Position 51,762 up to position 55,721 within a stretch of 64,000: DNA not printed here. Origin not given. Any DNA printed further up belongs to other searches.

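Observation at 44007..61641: Secretin operon and pseudopilin genes bracket three giant NHL-repeat exoproteins; no ATPase or platform gene nearby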

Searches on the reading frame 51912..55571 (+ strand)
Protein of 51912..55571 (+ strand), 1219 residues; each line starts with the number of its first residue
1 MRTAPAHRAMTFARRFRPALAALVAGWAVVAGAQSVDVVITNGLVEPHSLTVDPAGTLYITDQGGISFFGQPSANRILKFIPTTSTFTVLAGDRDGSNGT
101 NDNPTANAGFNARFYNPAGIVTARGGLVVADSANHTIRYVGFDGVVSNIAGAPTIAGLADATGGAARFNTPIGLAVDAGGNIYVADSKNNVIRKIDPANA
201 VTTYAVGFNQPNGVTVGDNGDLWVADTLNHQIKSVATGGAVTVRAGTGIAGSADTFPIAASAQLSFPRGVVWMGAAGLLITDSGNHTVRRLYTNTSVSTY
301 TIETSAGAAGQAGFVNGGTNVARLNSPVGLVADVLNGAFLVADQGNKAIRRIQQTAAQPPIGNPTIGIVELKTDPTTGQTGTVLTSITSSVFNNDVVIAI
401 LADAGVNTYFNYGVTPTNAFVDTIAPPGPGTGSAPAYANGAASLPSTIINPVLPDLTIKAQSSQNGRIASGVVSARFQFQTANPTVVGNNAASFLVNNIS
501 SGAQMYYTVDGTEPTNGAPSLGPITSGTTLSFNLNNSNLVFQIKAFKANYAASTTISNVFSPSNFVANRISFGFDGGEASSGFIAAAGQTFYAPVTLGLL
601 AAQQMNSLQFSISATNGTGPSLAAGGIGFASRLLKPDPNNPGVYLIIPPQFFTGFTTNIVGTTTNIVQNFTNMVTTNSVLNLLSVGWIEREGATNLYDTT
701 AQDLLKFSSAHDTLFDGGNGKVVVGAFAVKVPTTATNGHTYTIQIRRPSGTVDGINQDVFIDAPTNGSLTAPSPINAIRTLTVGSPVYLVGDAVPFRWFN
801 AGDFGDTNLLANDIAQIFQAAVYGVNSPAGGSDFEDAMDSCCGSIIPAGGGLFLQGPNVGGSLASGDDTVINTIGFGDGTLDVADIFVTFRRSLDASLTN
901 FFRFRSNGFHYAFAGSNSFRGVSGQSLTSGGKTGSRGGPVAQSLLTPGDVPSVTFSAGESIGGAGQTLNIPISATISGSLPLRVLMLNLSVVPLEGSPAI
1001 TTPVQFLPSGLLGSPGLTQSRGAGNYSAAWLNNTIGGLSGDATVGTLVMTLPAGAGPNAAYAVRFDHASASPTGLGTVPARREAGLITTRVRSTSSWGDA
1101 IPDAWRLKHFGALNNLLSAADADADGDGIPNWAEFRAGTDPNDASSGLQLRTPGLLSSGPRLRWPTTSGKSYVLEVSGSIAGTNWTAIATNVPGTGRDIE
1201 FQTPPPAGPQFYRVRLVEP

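Call 4: search_protein_families(library=pfam, proteins=[window:51912-55571:+], max_evalue=0.01)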
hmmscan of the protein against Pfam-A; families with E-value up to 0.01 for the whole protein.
window:51912-55571:+ (1219 aa): 7 families
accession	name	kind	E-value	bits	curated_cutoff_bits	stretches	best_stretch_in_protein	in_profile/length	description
PF01436.27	NHL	-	2.4e-29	100.3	20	3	208-233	1-26/28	NHL repeat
PF25021.1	TEN_NHL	-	8.7e-08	32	27.1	0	165-203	138-174/357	Teneurin NHL domain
PF24684.1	Vgb_lyase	-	3.1e-07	30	50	1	170-243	14-89/290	Virginiamycin B lyase family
PF08450.18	SGL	-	3.6e-06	27.2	26.3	1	123-224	144-242/246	SMP-30/Gluconolactonase/LRE-like region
PF13290.12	CHB_HEX_C_1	-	4.6e-05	23.7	22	1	494-532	12-53/67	Chitobiase/beta-hexosaminidase C-terminal domain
PF18884.5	TSP3_bac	-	0.0003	21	25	1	1123-1144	1-22/22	Bacterial TSP3 repeat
PF13287.12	Fn3_assoc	-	0.0018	18.8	23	0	501-520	8-27/59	Fn3 associated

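Call 7: search_protein_families(library=ncbifam, proteins=[window:51912-55571:+], max_evalue=0.01)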
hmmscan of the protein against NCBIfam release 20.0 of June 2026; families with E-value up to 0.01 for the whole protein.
window:51912-55571:+ (1219 aa): 5 families
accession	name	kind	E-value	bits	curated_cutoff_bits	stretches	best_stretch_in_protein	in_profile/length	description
NF033206.1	ScyE_fam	subfamily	1.7e-10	40.9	80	1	116-270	141-307/333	ScyD/ScyE family protein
NF035926.1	scyF_NHL_VPEP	equivalog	1.1e-09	38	350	2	113-249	150-287/376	scytonemin biosynthesis PEP-CTERM protein ScyF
NF042425.1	Amuc_1099_fam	equivalog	0.00025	20.8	50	1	1100-1146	107-152/321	Amuc_1099 family pilus-like system protein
NF047639.1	throspo3_MtsD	equivalog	0.0015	16.7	800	1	1087-1142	474-528/651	cell-cell cohesion protein MtsD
NF000096.1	stregra_B_VgbB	exception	0.01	15.1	600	0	177-241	149-215/295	streptogramin B lyase Vgb(B)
